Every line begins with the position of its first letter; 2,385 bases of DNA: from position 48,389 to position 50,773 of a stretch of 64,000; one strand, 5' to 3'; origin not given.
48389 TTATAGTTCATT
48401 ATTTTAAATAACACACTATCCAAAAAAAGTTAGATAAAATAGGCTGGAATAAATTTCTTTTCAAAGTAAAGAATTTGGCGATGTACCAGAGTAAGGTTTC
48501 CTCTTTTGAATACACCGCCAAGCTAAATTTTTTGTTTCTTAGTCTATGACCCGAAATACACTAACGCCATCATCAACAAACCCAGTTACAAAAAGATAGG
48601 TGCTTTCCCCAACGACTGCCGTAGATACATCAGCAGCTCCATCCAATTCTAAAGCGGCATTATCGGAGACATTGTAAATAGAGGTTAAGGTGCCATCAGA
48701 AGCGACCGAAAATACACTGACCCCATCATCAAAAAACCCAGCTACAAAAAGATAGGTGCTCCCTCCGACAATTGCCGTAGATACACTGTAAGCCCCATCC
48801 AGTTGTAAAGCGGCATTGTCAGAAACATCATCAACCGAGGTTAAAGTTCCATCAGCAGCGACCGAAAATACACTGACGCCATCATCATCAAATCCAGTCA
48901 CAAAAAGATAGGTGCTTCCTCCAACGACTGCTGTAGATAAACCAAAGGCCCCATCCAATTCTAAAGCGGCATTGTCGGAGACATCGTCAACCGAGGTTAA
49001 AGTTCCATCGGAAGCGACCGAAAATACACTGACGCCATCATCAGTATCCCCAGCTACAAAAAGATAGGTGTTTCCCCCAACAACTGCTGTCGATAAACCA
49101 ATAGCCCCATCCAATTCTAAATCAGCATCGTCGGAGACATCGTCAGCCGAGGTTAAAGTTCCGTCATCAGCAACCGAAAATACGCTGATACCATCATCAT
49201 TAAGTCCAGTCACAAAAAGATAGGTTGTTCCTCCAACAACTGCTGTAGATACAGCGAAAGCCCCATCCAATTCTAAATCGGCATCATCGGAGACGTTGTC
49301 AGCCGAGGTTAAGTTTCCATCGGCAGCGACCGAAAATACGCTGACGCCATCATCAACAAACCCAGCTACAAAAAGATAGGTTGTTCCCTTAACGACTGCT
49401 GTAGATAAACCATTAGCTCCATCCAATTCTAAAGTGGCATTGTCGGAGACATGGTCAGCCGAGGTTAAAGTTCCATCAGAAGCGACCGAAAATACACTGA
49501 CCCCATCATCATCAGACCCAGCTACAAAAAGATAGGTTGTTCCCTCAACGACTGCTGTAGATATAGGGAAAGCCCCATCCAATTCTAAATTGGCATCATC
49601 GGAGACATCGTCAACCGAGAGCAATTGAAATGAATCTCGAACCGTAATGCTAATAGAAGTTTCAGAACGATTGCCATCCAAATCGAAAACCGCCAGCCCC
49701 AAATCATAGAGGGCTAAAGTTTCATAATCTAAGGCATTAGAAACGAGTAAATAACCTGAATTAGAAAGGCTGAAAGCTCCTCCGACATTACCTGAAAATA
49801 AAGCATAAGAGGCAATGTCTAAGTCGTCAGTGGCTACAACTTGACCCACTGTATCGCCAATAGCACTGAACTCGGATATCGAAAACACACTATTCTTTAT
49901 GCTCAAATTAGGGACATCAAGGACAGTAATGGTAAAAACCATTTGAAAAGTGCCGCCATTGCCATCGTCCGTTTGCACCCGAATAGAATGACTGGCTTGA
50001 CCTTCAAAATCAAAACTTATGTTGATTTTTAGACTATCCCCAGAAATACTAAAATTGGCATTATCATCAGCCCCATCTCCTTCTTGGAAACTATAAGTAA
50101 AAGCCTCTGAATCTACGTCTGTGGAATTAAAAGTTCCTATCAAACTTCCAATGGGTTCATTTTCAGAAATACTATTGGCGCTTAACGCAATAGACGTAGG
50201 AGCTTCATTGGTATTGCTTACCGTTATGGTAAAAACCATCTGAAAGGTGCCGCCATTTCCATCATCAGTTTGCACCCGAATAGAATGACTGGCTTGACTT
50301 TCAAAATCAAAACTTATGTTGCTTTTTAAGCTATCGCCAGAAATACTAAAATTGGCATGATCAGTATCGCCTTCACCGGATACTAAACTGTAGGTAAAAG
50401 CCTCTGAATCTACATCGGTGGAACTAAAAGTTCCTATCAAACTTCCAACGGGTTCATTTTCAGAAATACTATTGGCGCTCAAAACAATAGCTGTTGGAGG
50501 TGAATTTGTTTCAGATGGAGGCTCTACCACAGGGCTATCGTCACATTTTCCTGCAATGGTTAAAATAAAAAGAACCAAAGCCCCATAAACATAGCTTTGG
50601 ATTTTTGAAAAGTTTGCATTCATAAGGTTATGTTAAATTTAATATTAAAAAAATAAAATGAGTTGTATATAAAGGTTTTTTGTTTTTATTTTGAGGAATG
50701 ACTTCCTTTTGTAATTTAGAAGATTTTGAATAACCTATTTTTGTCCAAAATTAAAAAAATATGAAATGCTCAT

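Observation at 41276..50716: Head-to-tail array of four equal-length cadherin + beta-propeller lipoprotein genes under concerted evolution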

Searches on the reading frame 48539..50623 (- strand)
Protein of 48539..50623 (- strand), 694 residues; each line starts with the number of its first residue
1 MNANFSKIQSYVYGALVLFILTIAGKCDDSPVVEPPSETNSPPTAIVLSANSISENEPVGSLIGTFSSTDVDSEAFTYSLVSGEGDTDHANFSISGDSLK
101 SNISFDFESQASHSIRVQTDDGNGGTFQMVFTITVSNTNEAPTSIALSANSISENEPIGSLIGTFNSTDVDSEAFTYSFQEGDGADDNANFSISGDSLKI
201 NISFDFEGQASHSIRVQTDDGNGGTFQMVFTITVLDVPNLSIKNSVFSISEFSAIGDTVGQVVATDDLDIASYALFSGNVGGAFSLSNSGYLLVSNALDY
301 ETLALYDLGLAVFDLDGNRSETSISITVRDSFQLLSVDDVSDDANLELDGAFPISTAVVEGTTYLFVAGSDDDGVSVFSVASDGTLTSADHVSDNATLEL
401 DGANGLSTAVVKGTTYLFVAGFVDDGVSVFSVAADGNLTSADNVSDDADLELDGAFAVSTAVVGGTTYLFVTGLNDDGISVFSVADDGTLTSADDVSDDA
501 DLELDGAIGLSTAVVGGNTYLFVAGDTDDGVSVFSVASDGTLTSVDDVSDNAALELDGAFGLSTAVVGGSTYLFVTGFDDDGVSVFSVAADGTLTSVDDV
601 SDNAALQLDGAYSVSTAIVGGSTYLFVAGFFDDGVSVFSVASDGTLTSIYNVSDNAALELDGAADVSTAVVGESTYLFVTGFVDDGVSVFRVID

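Call 6: search_protein_families(library=pfam, proteins=[window:48539-50623:-], max_evalue=0.01)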
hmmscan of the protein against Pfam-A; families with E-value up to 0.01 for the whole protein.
window:48539-50623:- (694 aa): 3 families
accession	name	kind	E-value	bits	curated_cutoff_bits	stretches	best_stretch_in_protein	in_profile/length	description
PF00028.23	Cadherin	-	1.4e-20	73.9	28.8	3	246-328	2-92/93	Cadherin domain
PF10282.15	Lactonase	-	1.4e-12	48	21.7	1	362-601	48-287/344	Lactonase, 7-bladed beta-propeller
PF01145.31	Band_7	-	0.0066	17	23.6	0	102-145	42-81/176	SPFH domain / Band 7 family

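Call 13: find_homologous_proteins(query=window:48539-50623:-)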
Query window:48539-50623:- (694 aa): 544 proteins with E <= 0.001 among 8000 candidates; the best 120 are listed.
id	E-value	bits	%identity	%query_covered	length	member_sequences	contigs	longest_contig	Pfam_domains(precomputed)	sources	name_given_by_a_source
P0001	0.0e+0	1412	100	100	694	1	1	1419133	PF27112.1,PF10282.16,PF00028.24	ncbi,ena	-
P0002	0.0e+0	1287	45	41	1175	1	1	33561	PF25374.1,PF17963.8,PF17892.8,PF00028.24,PF17803.8,PF08329.17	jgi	-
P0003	0.0e+0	1284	44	41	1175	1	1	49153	PF25374.1,PF17963.8,PF17892.8,PF00028.24,PF17803.8,PF08329.17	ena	-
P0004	0.0e+0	1226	88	100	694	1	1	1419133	PF27112.1,PF10282.16,PF00028.24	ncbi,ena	-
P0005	0.0e+0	1202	87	100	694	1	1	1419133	PF27112.1,PF10282.16,PF00028.24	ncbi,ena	-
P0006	0.0e+0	1159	84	100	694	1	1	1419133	PF27112.1,PF10282.16,PF00028.24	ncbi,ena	-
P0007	9.7e-272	921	40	42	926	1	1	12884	PF10988.15,PF17963.8,PF17892.8,PF23592.1,PF00028.24,PF17803.8,PF23722.2,PF05345.19,PF18705.8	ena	-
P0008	5.4e-267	905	57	95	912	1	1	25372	PF27112.1,PF18283.8,PF10282.16,PF00028.24,PF17803.8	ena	-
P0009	1.9e-260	884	43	40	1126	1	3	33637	PF00028.24,PF17803.8,PF28399.1,PF00395.26,PF16099.12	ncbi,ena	-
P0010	2.2e-240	817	64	51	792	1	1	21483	PF27112.1,PF10282.16,PF24506.2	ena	-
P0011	2.6e-239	814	40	42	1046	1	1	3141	PF00028.24,PF17803.8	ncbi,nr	ncbi:MAG: large repetitive protein, partial [Thermoleophilaceae bacterium]|nr:large repetitive prote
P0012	2.6e-224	764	38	43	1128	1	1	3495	PF25374.1,PF23592.1,PF00028.24,PF28399.1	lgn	-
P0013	4.2e-223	760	49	94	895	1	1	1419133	PF25374.1,PF00028.24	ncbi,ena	-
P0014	5.5e-220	750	46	29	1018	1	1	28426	PF25374.1,PF23592.1,PF00028.24,PF17803.8,PF28399.1,PF08329.17,PF00041.28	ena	-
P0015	1.0e-218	746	49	28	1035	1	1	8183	PF25374.1,PF00028.24,PF17803.8,PF21551.3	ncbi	ncbi:MAG: cadherin repeat domain-containing protein, partial [Bacteroidota bacterium]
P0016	1.1e-213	729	40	50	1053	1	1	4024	PF25374.1,PF17963.8,PF17892.8,PF00028.24,PF17803.8,PF28399.1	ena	-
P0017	1.3e-210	719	39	50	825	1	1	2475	PF25374.1,PF00028.24,PF17803.8,PF09907.16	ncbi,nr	ncbi:MAG: cadherin repeat domain-containing protein, partial [Planctomycetes bacterium]|nr:cadherin 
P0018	1.3e-208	712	57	95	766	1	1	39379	PF27112.1,PF10282.16,PF00028.24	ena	-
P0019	3.4e-207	708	49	94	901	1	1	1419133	PF25374.1,PF00028.24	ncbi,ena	-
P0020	1.0e-201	690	54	97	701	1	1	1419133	PF27112.1,PF10282.16,PF00028.24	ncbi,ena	-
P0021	7.2e-189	647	44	42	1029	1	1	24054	PF00028.24,PF17803.8,PF09907.16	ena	-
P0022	1.7e-188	646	40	42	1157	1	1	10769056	PF25374.1,PF23592.1,PF00028.24,PF17803.8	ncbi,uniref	ncbi:cadherin domain-containing protein [Stieleria magnilauensis]|uniref:cadherin domain-containing 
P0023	2.5e-188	646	40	42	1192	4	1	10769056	PF25374.1,PF23592.1,PF00028.24,PF17803.8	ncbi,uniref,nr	ncbi:Cadherin domain protein [Stieleria magnilauensis]|uniref:Cadherin domain protein n=1 Tax=Stiele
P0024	2.7e-184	632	53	98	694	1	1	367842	PF27112.1,PF10282.16,PF00028.24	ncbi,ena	-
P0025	3.4e-180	619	38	53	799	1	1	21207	PF09366.16,PF00028.24,PF17803.8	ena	-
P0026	4.1e-180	618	53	53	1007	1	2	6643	PF27112.1,PF10282.16,PF00353.26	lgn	-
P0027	7.7e-178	611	37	43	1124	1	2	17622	PF13585.13,PF23592.1,PF00028.24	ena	-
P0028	1.4e-175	603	42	40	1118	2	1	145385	PF25374.1,PF13585.13,PF00028.24,PF17803.8,PF28399.1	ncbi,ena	-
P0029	3.4e-175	602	63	52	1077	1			PF27112.1,PF10282.16,PF08329.17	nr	nr:hypothetical protein [Gammaproteobacteria bacterium]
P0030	8.9e-171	588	37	51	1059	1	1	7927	PF18962.8,PF00028.24,PF17803.8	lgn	-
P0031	4.8e-161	555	43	99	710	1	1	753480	PF27112.1,PF10282.16,PF00028.24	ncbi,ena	-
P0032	1.3e-159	551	62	52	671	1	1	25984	PF01839.30,PF27112.1,PF10282.16,PF13517.13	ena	-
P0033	5.1e-158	545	43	99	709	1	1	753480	PF27112.1,PF10282.16,PF00028.24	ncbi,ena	-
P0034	5.6e-157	542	38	42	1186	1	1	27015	PF02412.24,PF17963.8,PF17892.8,PF00028.24,PF17803.8,PF05345.19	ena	-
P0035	6.5e-157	542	42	45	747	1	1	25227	PF25374.1,PF00028.24,PF17803.8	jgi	jgi:hypothetical protein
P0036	2.6e-156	540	39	32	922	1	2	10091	PF13585.13,PF00028.24,PF17803.8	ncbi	-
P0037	2.7e-156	540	35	43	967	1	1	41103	PF00028.24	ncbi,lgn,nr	ncbi:cadherin repeat domain-containing protein [bacterium]|nr:cadherin repeat domain-containing prot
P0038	2.9e-156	540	41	42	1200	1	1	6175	PF18981.7,PF17164.11,PF17963.8,PF17892.8,PF00028.24,PF17803.8,PF28399.1,PF09907.16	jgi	jgi:uncharacterized delta-60 repeat protein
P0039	3.3e-154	533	33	50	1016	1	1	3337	PF25374.1,PF13585.13,PF23592.1,PF00028.24,PF17803.8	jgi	jgi:gliding motility-associated-like protein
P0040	8.7e-154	531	52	80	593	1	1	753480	PF27112.1,PF10282.16,PF00028.24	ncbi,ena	-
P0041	1.8e-152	527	40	41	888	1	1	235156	PF17963.8,PF17892.8,PF00028.24,PF17803.8,PF00353.26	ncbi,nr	ncbi:MAG: large repetitive protein, partial [Solirubrobacterales bacterium]|nr:large repetitive prot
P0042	4.9e-152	526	42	33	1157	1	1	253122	PF25374.1,PF00028.24,PF28399.1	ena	-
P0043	1.2e-151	524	40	36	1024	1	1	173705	PF25374.1,PF23592.1,PF00028.24,PF17803.8,PF28399.1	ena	-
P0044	7.2e-151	522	62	52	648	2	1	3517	PF01839.30,PF27112.1,PF10282.16,PF13517.13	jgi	jgi:6-phosphogluconolactonase (cycloisomerase 2 family)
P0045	8.0e-150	518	65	51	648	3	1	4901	PF01839.30,PF27112.1,PF10282.16,PF13517.13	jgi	jgi:6-phosphogluconolactonase (cycloisomerase 2 family)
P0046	3.7e-149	516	50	29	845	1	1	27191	PF25374.1,PF23592.1,PF00028.24,PF17803.8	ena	-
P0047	3.2e-145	503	46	92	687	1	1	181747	PF10282.16,PF22352.3,PF00028.24,PF12123.15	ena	-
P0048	5.1e-145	502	63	52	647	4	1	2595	PF01839.30,PF27112.1,PF10282.16,PF13517.13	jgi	jgi:6-phosphogluconolactonase (cycloisomerase 2 family)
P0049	7.1e-144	499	34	48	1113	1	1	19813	PF25374.1,PF13585.13,PF00028.24,PF17803.8,PF28399.1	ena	-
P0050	1.3e-143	498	58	52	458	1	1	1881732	PF27112.1,PF10282.16,PF03736.23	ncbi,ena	-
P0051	3.9e-143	496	58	52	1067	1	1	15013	PF01839.30,PF27112.1,PF10282.16,PF13517.13,PF00353.26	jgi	-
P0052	1.9e-142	494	41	42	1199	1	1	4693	PF18981.7,PF17164.11,PF17963.8,PF00404.25,PF17892.8,PF00028.24,PF17803.8,PF28399.1,PF09907.16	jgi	-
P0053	3.3e-142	493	52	52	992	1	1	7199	PF27112.1,PF10282.16,PF16184.12,PF00353.26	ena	-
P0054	3.7e-140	486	41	42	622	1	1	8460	PF18962.8,PF00028.24,PF28399.1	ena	-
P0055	7.4e-139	482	54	52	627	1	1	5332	PF27112.1,PF10282.16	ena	-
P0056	1.2e-138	481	45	92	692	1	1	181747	PF27112.1,PF10282.16,PF00028.24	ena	-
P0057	1.3e-137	478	46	92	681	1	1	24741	PF27112.1,PF10282.16,PF22352.3,PF00028.24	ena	-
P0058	1.4e-137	478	58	51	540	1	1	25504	PF27112.1,PF10282.16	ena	-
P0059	4.4e-137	476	59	52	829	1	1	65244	PF27112.1,PF10282.16,PF19078.7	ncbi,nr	ncbi:Ig-like domain-containing protein, partial [Hyphobacterium sp. HN65]|nr:Ig-like domain-containi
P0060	7.5e-137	475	46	92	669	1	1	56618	PF27112.1,PF10282.16,PF22352.3,PF00028.24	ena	-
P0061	9.9e-137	475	52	52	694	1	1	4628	PF27112.1,PF10282.16,PF17803.8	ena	-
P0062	3.8e-136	473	48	83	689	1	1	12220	PF27112.1,PF10282.16,PF00028.24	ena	-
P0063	4.6e-136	473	63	52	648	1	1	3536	PF01839.30,PF27112.1,PF10282.16,PF13517.13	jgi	jgi:6-phosphogluconolactonase (cycloisomerase 2 family)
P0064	3.2e-135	470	36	53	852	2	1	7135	PF23592.1,PF00028.24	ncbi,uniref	ncbi:cadherin domain-containing protein, partial [Stieleria sp.]|uniref:cadherin domain-containing p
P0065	1.0e-134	468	43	43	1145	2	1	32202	PF25374.1,PF17963.8,PF17892.8,PF23592.1,PF00028.24,PF17803.8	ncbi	-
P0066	1.6e-134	468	55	71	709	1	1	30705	PF27112.1,PF14900.12,PF10282.16,PF00028.24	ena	-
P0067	1.1e-132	462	61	52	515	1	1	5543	PF01839.30,PF27112.1,PF10282.16,PF13517.13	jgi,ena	-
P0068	9.7e-132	459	55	52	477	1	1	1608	PF27112.1,PF10282.16,PF00028.24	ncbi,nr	ncbi:MAG: beta-propeller fold lactonase family protein, partial [Hyphomicrobiales bacterium]|nr:beta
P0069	1.3e-131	458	44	92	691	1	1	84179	PF27112.1,PF10282.16,PF00028.24,PF00031.28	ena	-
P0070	1.8e-131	458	60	52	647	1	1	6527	PF01839.30,PF27112.1,PF10282.16,PF23830.2,PF13517.13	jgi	jgi:6-phosphogluconolactonase (cycloisomerase 2 family)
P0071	2.1e-131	457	42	98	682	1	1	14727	PF27112.1,PF10282.16,PF00028.24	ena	-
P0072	7.7e-131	456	41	42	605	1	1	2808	PF25374.1,PF17963.8,PF17892.8,PF00028.24,PF17803.8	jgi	jgi:hypothetical protein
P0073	3.0e-130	454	65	52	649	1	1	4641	PF01839.30,PF27112.1,PF10282.16,PF13517.13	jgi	-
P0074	3.4e-130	453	70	52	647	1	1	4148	PF01839.30,PF27112.1,PF10282.16,PF13517.13,PF00031.28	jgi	jgi:6-phosphogluconolactonase (cycloisomerase 2 family)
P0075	7.0e-130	452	63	52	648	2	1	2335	PF01839.30,PF27112.1,PF10282.16,PF13517.13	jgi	jgi:6-phosphogluconolactonase (cycloisomerase 2 family)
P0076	2.9e-128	447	62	52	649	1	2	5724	PF01839.30,PF27112.1,PF10282.16,PF13517.13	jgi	jgi:6-phosphogluconolactonase (cycloisomerase 2 family)/quercetin dioxygenase-like cupin family prot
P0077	7.7e-128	446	56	65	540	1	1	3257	PF27112.1,PF10282.16,PF00028.24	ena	-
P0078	8.1e-128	446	41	42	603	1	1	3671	PF25374.1,PF23592.1,PF00028.24,PF17803.8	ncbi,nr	ncbi:MAG: cadherin repeat domain-containing protein, partial [Chloroflexota bacterium]|nr:cadherin r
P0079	1.9e-127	444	56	66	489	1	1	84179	PF27112.1,PF10282.16,PF00028.24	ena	-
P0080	3.7e-127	443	54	52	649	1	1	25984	PF01839.30,PF27112.1,PF10282.16,PF13517.13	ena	-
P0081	4.1e-126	440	59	52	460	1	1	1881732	PF27112.1,PF10282.16,PF03736.23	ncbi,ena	-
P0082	2.9e-125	437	53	51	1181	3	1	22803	PF27112.1,PF10282.16,PF14252.12,PF00353.26,PF19077.7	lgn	-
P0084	1.0e-124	435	40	35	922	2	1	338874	PF13585.13,PF00028.24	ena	-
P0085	1.8e-124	435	66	52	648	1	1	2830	PF01839.30,PF27112.1,PF10282.16,PF13517.13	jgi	jgi:6-phosphogluconolactonase (cycloisomerase 2 family)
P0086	2.0e-124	434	36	47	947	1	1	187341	PF00028.24,PF28399.1,PF05345.19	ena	-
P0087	3.2e-124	434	57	52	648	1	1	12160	PF01839.30,PF27112.1,PF10282.16,PF13517.13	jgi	jgi:6-phosphogluconolactonase (cycloisomerase 2 family)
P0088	2.6e-122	427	39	48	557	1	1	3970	PF25374.1,PF17963.8,PF17892.8,PF00028.24,PF17803.8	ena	-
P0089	2.7e-122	427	60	48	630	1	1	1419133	PF07646.22,PF24681.2,PF17963.8,PF13415.13,PF00028.24,PF24981.2,PF01344.32,PF25210.2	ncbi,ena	-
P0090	3.2e-122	427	64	52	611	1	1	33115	PF01839.30,PF27112.1,PF10282.16,PF13517.13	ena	-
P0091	4.0e-122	427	43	41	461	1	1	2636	PF25374.1,PF00028.24,PF17803.8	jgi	jgi:hypothetical protein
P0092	1.4e-120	422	66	52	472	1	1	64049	PF27112.1,PF10282.16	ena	-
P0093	1.6e-120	422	63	51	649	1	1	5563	PF01839.30,PF27112.1,PF10282.16,PF13517.13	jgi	jgi:6-phosphogluconolactonase (cycloisomerase 2 family)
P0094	2.7e-120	421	38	40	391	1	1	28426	PF25374.1,PF00028.24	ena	-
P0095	2.7e-120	421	64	52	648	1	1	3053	PF01839.30,PF27112.1,PF10282.16,PF13517.13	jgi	jgi:6-phosphogluconolactonase (cycloisomerase 2 family)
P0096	2.7e-120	421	64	50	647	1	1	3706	PF01839.30,PF27112.1,PF10282.16,PF13517.13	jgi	jgi:6-phosphogluconolactonase (cycloisomerase 2 family)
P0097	5.4e-120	420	65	52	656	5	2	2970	PF01839.30,PF27112.1,PF10282.16,PF13517.13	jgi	-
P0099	6.2e-120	420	35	50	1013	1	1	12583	PF07646.22,PF24681.2,PF13415.13,PF00028.24,PF24981.2,PF01344.32,PF25210.2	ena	-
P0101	3.5e-119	417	59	52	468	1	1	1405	PF27112.1,PF10282.16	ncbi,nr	ncbi:lactonase family protein, partial [Puniceicoccaceae bacterium K14]|nr:lactonase family protein 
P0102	7.8e-119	416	55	52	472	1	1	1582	PF27112.1,PF10282.16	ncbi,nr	ncbi:MAG: beta-propeller fold lactonase family protein, partial [bacterium]|nr:beta-propeller fold l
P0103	2.7e-118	414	38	42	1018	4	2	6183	PF18962.8,PF00028.24,PF00041.28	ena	-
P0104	3.7e-118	414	37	50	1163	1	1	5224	PF18962.8,PF00028.24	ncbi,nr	ncbi:MAG: T9SS type A sorting domain-containing protein, partial [Cyclobacteriaceae bacterium]|nr:T9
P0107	7.4e-116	406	35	56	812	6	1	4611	PF23592.1,PF00028.24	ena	-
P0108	4.3e-115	404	51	67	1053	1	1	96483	PF10282.16,PF00028.24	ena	-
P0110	9.3e-115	402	65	52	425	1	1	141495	PF27112.1,PF10282.16,PF16225.11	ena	-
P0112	5.5e-113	397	63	52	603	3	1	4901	PF01839.30,PF27112.1,PF10282.16,PF13517.13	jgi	jgi:6-phosphogluconolactonase (cycloisomerase 2 family)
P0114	4.7e-112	394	44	42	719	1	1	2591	PF00028.24,PF17803.8,PF05345.19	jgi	-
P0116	3.6e-111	391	62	51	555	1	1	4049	PF27112.1,PF10282.16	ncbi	-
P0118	6.3e-111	390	58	52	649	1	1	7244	PF01839.30,PF27112.1,PF10282.16,PF13517.13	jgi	jgi:6-phosphogluconolactonase (cycloisomerase 2 family)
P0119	1.1e-110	389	33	50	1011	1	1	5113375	PF25374.1,PF13585.13,PF17963.8,PF00028.24,PF17803.8,PF28399.1,PF28393.1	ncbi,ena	-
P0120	1.5e-109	385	42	50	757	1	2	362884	PF18962.8,PF00028.24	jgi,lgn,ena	-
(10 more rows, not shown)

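Call 14: find_encoding_contigs(protein=window:48539-50623:-, flank=10000, max_places=6)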
Protein window:48539-50623:- (694 aa): no gene with exactly this product is on record in the collection.

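Call 15: list_cluster_members(proteins=[P0001, P0004, P0020, P0024, P0031, P0013, P0089, P0050, P0029, P0059])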
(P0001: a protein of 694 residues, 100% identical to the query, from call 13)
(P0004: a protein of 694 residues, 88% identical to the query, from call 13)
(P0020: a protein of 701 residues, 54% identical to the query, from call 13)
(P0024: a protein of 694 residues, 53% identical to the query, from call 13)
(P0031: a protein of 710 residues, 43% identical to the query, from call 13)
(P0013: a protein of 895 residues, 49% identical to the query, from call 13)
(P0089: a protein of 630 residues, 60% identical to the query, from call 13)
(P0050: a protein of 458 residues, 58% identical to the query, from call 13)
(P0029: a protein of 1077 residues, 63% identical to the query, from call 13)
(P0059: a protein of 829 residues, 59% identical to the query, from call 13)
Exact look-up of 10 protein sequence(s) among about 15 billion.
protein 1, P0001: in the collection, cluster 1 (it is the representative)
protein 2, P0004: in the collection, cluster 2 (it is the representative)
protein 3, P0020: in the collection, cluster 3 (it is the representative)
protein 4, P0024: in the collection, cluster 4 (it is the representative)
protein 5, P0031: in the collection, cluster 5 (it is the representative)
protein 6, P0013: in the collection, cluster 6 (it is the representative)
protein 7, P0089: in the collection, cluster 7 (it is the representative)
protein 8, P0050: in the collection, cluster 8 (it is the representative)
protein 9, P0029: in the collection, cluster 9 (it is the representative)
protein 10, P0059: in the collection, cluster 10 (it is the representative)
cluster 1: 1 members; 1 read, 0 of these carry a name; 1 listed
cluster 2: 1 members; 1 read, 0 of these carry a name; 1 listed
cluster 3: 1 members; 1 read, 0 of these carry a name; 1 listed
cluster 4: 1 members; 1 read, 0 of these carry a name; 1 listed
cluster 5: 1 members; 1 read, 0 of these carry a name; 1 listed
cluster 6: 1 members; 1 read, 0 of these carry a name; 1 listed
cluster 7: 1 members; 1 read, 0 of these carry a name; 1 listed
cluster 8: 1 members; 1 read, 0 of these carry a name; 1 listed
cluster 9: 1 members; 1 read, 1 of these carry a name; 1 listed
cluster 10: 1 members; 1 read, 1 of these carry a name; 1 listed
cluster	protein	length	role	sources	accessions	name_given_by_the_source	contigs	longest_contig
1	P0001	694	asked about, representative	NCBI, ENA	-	-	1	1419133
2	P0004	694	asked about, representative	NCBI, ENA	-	-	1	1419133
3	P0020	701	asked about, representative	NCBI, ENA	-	-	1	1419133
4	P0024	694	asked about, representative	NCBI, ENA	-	-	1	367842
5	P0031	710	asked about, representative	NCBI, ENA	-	-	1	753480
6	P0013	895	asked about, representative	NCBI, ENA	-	-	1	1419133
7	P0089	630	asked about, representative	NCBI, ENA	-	-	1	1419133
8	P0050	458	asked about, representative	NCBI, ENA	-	-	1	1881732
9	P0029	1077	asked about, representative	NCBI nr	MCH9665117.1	hypothetical protein [Gammaproteobacteria bacterium]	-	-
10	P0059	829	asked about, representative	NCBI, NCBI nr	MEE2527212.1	Ig-like domain-containing protein, partial [Hyphobacterium sp. HN65] | Ig-like domain-containing protein [Hyphobacterium sp. HN65]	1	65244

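Call 16: find_encoding_contigs(protein=P0024, flank=10000, max_places=3)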
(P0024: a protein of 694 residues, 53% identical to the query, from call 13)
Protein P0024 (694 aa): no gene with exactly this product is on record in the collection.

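Call 17: find_encoding_contigs(protein=P0031, flank=10000, max_places=3)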
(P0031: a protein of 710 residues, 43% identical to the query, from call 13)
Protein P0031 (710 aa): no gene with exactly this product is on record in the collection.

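Call 18: find_encoding_contigs(protein=P0020, flank=10000, max_places=3)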
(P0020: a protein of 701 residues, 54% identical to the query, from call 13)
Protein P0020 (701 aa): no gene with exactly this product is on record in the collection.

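Call 21: find_related_loci(query=window:48539-50623:-, collection=genome_contigs, flank=10000)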
Query window:48539-50623:- (694 aa) in genome_contigs; peptide patterns used: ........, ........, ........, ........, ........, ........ (x = any residue, [..] = any of these).
326 stretches matched a pattern; 2 encode a relative of the query (tblastn E <= 1e-3); 2 distinct loci.
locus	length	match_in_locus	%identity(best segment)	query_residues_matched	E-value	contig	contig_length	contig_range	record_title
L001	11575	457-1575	43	278-692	6e-72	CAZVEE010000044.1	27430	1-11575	MAG TPA_asm: uncultured Alphaproteobacteria bacterium isolate SRP128890_co1_66 genome assembly, contig: NODE_2962_length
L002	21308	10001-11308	35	309-694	3e-41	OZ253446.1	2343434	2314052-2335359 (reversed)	MAG: Spirochaetia bacterium isolate 0b759a36-5087-44a1-8135-4fb3fec4329e genome assembly, chromosome: 1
